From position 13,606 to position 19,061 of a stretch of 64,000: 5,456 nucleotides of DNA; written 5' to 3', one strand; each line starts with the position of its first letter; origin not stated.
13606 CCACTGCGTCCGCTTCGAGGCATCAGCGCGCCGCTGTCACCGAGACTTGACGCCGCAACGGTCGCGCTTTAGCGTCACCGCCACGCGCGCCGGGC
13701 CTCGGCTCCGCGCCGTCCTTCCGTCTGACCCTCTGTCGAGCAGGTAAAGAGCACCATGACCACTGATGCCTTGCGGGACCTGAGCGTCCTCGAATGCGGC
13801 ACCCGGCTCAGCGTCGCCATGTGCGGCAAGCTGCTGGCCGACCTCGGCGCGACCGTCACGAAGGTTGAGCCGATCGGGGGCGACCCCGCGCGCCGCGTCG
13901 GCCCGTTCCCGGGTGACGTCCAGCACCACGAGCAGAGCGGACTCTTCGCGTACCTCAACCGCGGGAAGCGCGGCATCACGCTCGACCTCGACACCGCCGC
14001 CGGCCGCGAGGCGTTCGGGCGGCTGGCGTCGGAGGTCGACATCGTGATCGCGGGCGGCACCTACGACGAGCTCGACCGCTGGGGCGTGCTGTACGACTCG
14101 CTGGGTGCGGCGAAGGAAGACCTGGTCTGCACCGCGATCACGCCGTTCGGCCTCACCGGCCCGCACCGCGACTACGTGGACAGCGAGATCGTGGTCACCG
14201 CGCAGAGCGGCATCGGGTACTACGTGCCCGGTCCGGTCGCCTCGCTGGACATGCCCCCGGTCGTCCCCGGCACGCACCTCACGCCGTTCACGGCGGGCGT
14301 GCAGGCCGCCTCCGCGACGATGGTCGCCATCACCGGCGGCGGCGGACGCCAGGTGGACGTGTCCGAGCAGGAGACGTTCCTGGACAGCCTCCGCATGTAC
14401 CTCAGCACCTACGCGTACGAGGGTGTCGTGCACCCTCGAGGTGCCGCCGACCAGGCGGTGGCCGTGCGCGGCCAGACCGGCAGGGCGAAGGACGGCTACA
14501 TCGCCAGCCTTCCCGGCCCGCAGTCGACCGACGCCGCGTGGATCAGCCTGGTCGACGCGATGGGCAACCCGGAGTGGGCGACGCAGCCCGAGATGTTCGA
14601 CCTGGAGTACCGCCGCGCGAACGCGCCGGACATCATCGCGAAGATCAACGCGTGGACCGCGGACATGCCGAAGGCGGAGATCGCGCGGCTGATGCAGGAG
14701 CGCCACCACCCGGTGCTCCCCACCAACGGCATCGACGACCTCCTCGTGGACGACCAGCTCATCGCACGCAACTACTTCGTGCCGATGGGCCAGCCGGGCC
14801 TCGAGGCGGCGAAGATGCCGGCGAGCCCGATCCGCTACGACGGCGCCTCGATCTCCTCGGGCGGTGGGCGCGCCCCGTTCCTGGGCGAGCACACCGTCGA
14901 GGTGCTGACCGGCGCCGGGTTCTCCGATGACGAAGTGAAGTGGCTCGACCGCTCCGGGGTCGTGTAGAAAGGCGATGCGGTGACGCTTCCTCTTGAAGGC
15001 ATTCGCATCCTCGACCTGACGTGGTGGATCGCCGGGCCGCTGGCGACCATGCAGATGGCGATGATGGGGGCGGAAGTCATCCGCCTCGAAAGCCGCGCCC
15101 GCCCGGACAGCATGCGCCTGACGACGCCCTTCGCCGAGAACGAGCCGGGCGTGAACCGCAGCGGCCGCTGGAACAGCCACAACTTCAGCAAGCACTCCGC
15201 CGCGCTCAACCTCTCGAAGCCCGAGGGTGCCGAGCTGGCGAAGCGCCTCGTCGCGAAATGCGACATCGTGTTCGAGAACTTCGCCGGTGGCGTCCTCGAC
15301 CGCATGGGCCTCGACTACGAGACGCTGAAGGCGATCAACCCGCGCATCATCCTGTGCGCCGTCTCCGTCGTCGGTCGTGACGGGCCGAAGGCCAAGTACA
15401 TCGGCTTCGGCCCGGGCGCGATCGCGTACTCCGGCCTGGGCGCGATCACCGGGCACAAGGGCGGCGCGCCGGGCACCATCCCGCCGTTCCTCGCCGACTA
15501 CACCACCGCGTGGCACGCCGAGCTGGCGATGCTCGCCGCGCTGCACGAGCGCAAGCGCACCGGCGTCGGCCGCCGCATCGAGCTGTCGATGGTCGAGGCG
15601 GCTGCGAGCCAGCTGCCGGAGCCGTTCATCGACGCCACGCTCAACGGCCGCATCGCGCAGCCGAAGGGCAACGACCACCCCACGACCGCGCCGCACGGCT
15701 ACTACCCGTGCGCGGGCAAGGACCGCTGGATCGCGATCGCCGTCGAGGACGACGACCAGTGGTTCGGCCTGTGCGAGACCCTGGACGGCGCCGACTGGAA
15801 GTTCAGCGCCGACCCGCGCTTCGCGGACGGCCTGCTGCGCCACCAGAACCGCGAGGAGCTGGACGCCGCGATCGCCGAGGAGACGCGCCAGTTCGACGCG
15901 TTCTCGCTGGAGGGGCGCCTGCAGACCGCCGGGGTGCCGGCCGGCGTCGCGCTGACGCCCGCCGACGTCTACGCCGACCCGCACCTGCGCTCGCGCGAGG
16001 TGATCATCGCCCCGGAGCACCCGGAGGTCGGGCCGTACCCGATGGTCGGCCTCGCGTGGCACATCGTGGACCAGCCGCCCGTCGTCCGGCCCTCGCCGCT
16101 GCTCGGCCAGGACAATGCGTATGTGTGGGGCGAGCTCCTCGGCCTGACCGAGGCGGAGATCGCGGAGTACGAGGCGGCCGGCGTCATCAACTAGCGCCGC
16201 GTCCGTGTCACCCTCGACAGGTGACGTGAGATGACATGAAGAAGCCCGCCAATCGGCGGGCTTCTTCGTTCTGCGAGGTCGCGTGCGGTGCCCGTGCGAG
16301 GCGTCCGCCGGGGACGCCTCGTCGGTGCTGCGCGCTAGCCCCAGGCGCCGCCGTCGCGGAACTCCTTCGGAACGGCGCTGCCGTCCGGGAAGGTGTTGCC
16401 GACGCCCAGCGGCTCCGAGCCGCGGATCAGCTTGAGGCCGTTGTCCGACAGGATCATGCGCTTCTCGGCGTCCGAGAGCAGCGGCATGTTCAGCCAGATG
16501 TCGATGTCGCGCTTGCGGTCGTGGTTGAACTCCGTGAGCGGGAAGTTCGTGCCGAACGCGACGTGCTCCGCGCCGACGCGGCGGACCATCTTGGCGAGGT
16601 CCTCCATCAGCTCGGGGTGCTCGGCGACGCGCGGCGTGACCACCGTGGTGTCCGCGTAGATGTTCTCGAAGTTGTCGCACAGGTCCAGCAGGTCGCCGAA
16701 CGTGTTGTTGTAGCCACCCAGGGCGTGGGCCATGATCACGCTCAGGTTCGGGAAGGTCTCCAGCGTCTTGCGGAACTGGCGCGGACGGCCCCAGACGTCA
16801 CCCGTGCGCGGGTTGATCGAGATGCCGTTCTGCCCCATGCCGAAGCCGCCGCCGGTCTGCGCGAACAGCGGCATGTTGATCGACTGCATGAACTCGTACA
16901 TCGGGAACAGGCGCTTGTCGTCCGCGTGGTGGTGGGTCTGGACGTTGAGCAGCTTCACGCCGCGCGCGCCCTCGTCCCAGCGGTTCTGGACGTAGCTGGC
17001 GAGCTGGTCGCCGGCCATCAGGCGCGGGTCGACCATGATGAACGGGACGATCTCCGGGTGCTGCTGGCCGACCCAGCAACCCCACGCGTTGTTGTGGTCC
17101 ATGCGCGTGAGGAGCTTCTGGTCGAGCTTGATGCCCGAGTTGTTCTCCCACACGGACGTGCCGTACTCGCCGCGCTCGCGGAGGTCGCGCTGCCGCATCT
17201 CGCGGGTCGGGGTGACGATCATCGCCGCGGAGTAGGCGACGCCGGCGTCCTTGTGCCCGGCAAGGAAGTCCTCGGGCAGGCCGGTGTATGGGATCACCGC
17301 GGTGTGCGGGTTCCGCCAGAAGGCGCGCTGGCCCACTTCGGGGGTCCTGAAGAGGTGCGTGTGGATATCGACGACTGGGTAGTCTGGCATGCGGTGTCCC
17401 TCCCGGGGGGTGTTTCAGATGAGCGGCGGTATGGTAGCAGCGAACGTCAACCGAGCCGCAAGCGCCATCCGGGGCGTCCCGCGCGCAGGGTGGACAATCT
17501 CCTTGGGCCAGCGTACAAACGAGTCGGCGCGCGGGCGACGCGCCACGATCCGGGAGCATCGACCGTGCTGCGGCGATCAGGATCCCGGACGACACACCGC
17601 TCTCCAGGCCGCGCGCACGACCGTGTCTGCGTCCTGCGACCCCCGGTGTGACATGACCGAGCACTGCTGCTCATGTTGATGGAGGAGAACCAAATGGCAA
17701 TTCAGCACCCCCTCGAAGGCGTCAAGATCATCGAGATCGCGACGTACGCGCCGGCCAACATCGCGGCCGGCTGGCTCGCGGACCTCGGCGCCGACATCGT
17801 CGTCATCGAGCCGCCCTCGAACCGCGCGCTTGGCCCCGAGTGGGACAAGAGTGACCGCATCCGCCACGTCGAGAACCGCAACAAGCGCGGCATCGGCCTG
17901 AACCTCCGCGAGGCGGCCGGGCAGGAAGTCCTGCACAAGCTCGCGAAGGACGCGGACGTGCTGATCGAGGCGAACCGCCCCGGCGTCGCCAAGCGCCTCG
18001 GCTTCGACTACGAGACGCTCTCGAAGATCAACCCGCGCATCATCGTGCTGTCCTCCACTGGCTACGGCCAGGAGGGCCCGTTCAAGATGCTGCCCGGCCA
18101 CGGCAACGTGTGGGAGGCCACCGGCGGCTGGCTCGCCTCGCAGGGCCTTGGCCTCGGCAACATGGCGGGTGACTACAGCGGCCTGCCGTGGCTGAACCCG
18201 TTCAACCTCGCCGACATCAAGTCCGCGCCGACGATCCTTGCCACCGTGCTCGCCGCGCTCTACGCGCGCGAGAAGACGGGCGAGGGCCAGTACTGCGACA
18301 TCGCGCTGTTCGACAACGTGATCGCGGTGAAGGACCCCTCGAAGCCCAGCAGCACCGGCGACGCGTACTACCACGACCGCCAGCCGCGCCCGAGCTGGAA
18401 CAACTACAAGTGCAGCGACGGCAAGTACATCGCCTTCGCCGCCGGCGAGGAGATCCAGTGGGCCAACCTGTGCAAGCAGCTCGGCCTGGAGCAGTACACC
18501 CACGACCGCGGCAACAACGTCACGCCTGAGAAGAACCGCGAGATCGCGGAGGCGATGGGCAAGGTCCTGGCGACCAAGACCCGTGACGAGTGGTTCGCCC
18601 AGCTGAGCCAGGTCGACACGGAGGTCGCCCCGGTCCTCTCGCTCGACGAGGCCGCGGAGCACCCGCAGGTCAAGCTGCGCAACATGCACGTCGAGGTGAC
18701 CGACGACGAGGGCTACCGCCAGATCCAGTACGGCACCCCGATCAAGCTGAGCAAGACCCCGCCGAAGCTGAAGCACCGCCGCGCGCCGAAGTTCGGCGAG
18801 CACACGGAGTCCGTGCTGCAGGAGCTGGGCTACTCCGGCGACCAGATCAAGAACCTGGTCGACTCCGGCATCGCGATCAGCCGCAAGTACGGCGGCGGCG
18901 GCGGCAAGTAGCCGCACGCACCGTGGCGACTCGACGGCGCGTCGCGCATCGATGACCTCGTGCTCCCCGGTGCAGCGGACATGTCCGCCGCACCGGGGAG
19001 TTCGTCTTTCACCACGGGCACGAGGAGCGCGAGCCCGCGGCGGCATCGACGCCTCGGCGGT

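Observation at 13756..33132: Orphan CoA-thioester island: six family III CoA-transferases with lyases, propellers and no classical beta-oxidation genes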

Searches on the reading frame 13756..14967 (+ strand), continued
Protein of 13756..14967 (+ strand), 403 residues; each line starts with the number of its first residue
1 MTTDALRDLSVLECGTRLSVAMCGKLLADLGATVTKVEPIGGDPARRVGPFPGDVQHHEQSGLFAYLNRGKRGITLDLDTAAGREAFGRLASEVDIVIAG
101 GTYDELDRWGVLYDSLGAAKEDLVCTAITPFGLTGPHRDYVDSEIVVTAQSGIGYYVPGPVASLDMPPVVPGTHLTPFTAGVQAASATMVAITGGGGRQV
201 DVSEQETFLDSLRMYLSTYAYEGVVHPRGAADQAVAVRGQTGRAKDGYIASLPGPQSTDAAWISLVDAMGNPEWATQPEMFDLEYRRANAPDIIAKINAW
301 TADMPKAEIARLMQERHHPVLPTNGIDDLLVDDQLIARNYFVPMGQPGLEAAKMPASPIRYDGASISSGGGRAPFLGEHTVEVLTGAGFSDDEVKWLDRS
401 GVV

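Call 64: find_encoding_contigs(protein=P0127, flank=10000, max_places=1)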
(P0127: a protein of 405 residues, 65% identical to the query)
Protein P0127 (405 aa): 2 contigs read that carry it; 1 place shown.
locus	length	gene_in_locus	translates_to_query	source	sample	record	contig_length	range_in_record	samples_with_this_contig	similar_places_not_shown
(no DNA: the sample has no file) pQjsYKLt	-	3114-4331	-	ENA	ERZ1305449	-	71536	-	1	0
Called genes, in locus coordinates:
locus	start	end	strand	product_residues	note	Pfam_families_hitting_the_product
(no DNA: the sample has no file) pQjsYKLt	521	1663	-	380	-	PF00296:Bac_luciferase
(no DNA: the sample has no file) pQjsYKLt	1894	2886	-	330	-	PF08240:ADH_N, PF00107:ADH_zinc_N, PF13602:ADH_zinc_N_2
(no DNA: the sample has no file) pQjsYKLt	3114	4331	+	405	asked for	PF02515:CoA_transf_3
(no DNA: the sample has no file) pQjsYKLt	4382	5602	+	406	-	PF02515:CoA_transf_3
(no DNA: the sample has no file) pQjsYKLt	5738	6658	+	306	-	PF00296:Bac_luciferase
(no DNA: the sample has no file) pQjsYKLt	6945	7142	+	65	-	-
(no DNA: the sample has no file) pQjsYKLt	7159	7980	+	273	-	PF03239:FTR1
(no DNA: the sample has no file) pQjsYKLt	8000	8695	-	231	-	PF01794:Ferric_reduct (weak)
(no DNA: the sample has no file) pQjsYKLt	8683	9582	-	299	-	PF02424:ApbE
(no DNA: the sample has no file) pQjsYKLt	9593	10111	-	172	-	-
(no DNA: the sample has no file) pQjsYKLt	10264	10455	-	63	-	-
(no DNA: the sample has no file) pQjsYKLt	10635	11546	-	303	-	PF08450:SGL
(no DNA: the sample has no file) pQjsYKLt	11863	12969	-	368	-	PF01408:GFO_IDH_MocA, PF22685:Gal80p_C-like, PF02894:GFO_IDH_MocA_C, PF22725:GFO_IDH_MocA_C3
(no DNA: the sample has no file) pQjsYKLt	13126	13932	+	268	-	PF01255:Prenyltransf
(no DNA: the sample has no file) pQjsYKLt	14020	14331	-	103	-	-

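Call 65: find_encoding_contigs(protein=P0131, flank=10000, max_places=1)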
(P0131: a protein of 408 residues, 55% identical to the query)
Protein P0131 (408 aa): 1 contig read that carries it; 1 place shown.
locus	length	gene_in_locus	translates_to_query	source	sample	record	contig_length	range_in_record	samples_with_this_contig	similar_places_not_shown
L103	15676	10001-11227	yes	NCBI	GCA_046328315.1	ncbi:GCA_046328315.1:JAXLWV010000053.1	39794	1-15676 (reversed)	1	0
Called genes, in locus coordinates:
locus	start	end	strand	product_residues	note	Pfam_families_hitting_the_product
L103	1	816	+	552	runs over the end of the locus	PF00561:Abhydrolase_1, PF12146:Hydrolase_4 (faint), PF08386:Abhydrolase_4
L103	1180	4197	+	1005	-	PF13191:AAA_16, PF13401:AAA_22 (faint), PF13424:TPR_12 (weak), PF00196:GerE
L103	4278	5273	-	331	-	PF22435:MRM3-like_sub_bind, PF08032:SpoU_sub_bind (weak), PF00588:SpoU_methylase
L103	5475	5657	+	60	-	-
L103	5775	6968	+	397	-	PF00155:Aminotran_1_2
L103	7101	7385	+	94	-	PF12837:Fer4_6 (faint), PF13237:Fer4_10 (faint), PF25160:LdpA_Fe-S-bd (weak), PF12838:Fer4_7, PF13187:Fer4_9 (weak), PF00037:Fer4, PF12797:Fer4_2 (weak), PF13183:Fer4_8 (weak), +3 more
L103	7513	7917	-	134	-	PF07452:CHRD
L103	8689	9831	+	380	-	PF00561:Abhydrolase_1, PF12146:Hydrolase_4, PF12697:Abhydrolase_6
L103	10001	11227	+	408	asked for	PF02515:CoA_transf_3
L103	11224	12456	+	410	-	PF02515:CoA_transf_3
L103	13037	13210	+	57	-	-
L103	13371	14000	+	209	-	PF05016:ParE_toxin (faint)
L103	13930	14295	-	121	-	-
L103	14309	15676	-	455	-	PF02770:Acyl-CoA_dh_M, PF00441:Acyl-CoA_dh_1, PF08028:Acyl-CoA_dh_2 (weak)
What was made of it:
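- CoAT1-CoAT2 travel alone (calls 64, 65).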

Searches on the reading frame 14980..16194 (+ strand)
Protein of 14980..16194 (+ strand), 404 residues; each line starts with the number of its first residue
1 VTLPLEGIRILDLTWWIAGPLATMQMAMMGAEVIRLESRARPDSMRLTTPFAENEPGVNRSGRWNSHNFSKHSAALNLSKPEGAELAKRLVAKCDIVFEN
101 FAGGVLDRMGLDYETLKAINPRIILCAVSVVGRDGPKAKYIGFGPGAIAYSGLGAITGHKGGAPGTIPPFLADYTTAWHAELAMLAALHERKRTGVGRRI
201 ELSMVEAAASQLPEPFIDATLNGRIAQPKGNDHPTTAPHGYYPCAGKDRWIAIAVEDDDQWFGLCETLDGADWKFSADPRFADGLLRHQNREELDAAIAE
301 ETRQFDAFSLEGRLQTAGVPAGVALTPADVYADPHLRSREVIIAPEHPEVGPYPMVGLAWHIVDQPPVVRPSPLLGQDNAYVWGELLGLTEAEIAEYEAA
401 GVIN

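Call 4: search_protein_families(library=pfam, proteins=[window:14980-16194:+])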
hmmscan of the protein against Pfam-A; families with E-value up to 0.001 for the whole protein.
window:14980-16194:+ (404 aa): 1 family
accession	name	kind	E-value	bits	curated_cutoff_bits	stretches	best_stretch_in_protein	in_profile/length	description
PF02515.22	CoA_transf_3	-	5.1e-102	342.2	23.3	1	5-379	1-366/366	CoA-transferase family III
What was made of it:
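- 14980..16194 (+): CoAT2: family III CoA-transferase, BbsEF chain-B type, Asp present; likely the catalytic partner of CoAT1. PF02515 E 5e-102 (call 4).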

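Call 10: search_protein_families(library=ncbifam, proteins=[window:14980-16194:+], max_evalue=0.00001)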
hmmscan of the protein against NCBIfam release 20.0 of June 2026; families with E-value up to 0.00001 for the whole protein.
window:14980-16194:+ (404 aa): 7 families
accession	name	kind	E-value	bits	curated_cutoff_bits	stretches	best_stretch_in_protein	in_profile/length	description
NF052585.1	SucGlutTfsCaiB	equivalog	1.3e-59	201.8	750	1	3-386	6-388/394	succinate--glutarate CoA-transferase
TIGR03253.1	oxalate_frc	equivalog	2.6e-56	191.1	504.2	2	4-207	3-202/416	formyl-CoA transferase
NF003809.0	PRK05398.1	subfamily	7.5e-56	189.5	442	2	1-207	1-203/416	formyl-CoA transferase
NF041294.1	Scnl_mescCoAtase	equivalog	4.1e-53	180.9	700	1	5-351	4-346/381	succinyl-CoA:mesaconate CoA-transferase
NF008511.0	PRK11430.1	equivalog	9.6e-41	140.1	522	1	4-344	9-340/381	CoA:oxalate CoA-transferase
NF002914.1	PRK03525.1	equivalog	2.9e-30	105.5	413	1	4-403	9-397/400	L-carnitine CoA-transferase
TIGR04253.1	mesacon_CoA_iso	equivalog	1.4e-12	47.3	725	1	5-209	3-199/403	2-methylfumaryl-CoA isomerase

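Call 38: search_solved_structures(query=window:14980-16194:+, max_evalue=1e-10, show_alignments=0)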
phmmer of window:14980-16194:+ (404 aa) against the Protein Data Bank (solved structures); distinct sequences matched with E-value up to 1e-10: 35.
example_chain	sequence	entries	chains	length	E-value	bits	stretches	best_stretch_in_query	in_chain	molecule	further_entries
9fn0_B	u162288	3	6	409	1.5e-67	231.5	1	4-395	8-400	Subunit of Benzylsuccinate CoA-transferase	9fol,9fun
10uh_A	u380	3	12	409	4.2e-62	213.6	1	2-403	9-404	Formyl-coenzyme a transferase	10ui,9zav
4ed9_A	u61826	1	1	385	1.1e-53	185.9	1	3-346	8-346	CAIB/BAIF family protein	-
9br6_A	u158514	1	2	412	1.6e-50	175.5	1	4-403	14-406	Succinate--hydroxymethylglutarate CoA-transferase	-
9br7_A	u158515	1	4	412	2.1e-50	175.1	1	4-403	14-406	Succinate--hydroxymethylglutarate CoA-transferase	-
2vjp_A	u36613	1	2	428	6.9e-39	137.1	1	1-209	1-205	FORMYL-COENZYME A TRANSFERASE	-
2vjo_A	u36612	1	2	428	1.8e-38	135.8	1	1-209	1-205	FORMYL-COENZYME A TRANSFERASE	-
1p5h_A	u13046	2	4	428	2.4e-38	135.3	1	1-209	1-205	Formyl-coenzyme A transferase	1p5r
2vjn_A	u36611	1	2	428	2.9e-38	135.1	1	1-209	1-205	FORMYL-COENZYME A TRANSFERASE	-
2vjk_A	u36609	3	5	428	3.3e-38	134.9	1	1-209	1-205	FORMYL-COENZYME A TRANSFERASE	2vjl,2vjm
2vjq_A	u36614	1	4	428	8.4e-38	133.6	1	1-209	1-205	FORMYL-COENZYME A TRANSFERASE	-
1t4c_A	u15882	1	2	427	1.3e-37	133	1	2-209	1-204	Formyl-CoA:oxalate CoA-transferase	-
2vjm_B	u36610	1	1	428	3.2e-37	131.6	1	1-209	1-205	FORMYL-COENZYME A TRANSFERASE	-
1vgr_A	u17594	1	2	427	4.6e-37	131.1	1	2-209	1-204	Formyl-coenzyme A transferase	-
1t3z_A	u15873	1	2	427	8.7e-37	130.2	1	2-209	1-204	Formyl-coenzyme A transferase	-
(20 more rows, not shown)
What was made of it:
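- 14980..16194 (+): Best PDB match is 9fn0_B at 231.5 bits, against 86 for chain A (call 38).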

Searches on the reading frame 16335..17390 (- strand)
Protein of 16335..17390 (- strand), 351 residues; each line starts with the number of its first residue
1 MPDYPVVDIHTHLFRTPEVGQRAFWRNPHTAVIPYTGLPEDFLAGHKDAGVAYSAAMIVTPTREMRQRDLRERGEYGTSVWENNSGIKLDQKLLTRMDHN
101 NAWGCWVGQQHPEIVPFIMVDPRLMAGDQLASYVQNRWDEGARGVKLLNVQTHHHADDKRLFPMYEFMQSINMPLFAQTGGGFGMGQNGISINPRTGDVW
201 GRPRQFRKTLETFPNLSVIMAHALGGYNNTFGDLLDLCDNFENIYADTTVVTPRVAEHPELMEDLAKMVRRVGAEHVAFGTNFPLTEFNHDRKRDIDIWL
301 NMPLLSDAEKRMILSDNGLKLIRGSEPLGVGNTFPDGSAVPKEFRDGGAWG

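Call 4: search_protein_families(library=pfam, proteins=[window:16335-17390:-])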
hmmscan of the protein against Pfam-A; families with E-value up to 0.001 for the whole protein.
window:16335-17390:- (351 aa): 1 family
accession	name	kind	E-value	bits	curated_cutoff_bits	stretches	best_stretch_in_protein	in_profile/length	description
PF04909.20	Amidohydro_2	-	1.1e-18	68.4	26.4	1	99-322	65-287/289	Amidohydrolase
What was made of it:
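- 16335..17390 (-): Amidohydrolase_2 family protein, specificity unknown. PF04909 E 1e-18 (call 4).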

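Call 10: search_protein_families(library=ncbifam, proteins=[window:16335-17390:-], max_evalue=0.00001)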
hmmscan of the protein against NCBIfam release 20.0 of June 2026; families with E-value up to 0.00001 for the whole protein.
window:16335-17390:- (351 aa): 0 families
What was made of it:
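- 16335..17390 (-): No NCBIfam hit (call 10).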

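Call 14: search_solved_structures(query=window:16335-17390:-, max_evalue=0.001)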
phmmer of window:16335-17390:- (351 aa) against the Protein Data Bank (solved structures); distinct sequences matched with E-value up to 0.001: 1.
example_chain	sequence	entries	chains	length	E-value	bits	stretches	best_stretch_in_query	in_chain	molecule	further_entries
3irs_A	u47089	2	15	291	7.2e-06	28.8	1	140-321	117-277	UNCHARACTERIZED PROTEIN BB4693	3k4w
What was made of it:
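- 16335..17390 (-): The only PDB relative is the uncharacterised BB4693 (call 14).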

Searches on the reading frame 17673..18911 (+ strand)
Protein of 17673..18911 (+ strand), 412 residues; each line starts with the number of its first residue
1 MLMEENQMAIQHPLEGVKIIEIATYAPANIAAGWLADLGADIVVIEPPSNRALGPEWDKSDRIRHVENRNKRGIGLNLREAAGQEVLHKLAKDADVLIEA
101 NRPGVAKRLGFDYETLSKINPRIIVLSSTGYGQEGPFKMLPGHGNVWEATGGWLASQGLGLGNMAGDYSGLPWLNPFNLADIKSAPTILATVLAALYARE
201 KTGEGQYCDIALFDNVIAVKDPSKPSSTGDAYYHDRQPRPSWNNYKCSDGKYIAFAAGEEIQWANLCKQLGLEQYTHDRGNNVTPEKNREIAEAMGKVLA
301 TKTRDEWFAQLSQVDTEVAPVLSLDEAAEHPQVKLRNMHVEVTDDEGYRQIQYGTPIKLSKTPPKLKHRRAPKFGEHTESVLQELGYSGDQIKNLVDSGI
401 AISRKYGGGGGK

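Call 4: search_protein_families(library=pfam, proteins=[window:17673-18911:+])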
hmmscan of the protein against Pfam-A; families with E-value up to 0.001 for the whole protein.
window:17673-18911:+ (412 aa): 1 family
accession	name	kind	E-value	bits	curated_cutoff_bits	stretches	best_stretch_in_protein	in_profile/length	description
PF02515.22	CoA_transf_3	-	1.5e-83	281.4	23.3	1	14-378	1-366/366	CoA-transferase family III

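Call 10: search_protein_families(library=ncbifam, proteins=[window:17673-18911:+], max_evalue=0.00001)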
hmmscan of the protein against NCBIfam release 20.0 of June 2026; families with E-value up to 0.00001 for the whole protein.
window:17673-18911:+ (412 aa): 7 families
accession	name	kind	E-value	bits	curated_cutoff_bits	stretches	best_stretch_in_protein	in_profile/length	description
NF003809.0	PRK05398.1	subfamily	7.7e-55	186.1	442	2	11-218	2-206/416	formyl-CoA transferase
TIGR03253.1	oxalate_frc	equivalog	9e-54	182.7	504.2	2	12-218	2-205/416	formyl-CoA transferase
NF052585.1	SucGlutTfsCaiB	equivalog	1.2e-52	178.8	750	1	11-386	5-389/394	succinate--glutarate CoA-transferase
NF008511.0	PRK11430.1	equivalog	1.8e-44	152.4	522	1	11-385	7-379/381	CoA:oxalate CoA-transferase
NF041294.1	Scnl_mescCoAtase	equivalog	7.1e-40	137.3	700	1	15-382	5-380/381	succinyl-CoA:mesaconate CoA-transferase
NF002914.1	PRK03525.1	equivalog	1.9e-36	125.8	413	1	12-401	8-397/400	L-carnitine CoA-transferase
TIGR04253.1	mesacon_CoA_iso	equivalog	9.6e-14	51.2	725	1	14-401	3-400/403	2-methylfumaryl-CoA isomerase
